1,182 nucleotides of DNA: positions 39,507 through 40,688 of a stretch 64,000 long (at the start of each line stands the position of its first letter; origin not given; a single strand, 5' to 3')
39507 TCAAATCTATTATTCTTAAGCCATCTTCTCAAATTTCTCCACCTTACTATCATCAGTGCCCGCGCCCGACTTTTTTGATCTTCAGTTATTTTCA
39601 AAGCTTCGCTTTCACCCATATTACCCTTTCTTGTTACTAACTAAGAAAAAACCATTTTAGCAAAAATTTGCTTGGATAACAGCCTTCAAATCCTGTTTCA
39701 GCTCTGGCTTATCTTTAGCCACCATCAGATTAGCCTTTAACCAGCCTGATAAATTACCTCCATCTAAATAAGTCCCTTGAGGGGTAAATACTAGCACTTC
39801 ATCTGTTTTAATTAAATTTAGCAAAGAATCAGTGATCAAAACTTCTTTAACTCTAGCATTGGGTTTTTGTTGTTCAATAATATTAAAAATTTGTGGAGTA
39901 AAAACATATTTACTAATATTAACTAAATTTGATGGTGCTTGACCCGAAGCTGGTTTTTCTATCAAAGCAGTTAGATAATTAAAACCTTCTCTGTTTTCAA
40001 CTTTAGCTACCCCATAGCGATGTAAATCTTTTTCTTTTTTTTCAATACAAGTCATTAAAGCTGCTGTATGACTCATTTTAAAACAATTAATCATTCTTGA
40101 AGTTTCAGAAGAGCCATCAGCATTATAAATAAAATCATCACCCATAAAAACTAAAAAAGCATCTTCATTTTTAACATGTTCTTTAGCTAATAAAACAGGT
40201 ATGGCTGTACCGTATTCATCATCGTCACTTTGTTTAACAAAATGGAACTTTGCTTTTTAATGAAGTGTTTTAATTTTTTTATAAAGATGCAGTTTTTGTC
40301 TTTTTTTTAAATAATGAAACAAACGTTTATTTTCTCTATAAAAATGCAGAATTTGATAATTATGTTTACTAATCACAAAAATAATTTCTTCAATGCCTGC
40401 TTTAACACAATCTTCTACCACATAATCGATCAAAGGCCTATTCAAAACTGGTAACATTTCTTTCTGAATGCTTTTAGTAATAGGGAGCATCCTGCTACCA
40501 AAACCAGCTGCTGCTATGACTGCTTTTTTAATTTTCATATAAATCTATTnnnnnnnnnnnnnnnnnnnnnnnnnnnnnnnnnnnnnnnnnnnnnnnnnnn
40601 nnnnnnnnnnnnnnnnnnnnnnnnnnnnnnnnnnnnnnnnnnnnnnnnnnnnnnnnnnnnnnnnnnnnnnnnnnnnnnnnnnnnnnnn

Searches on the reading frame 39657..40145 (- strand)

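Call 8: search_protein_families(library=pfam, proteins=[window:39657-40145:-])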
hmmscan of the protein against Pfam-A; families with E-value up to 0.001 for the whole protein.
window:39657-40145:- (162 aa): 1 family
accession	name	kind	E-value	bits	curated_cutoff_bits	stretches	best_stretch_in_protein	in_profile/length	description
PF00483.29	NTP_transferase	-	9.7e-13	48.7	21.2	1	2-143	108-243/245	Nucleotidyl transferase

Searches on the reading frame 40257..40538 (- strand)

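Call 8: search_protein_families(library=pfam, proteins=[window:40257-40538:-])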
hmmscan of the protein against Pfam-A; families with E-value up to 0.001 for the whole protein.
window:40257-40538:- (93 aa): 3 families
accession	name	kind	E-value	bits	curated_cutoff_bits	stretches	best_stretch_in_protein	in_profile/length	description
PF00483.29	NTP_transferase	-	5.2e-15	56.1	21.2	1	5-71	1-68/245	Nucleotidyl transferase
PF12804.13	NTP_transf_3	-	1.5e-06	28.9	27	1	6-60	1-50/160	MobA-like NTP transferase domain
PF01128.25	IspD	-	0.00055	20.2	27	1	6-61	3-56/221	2-C-methyl-D-erythritol 4-phosphate cytidylyltransferase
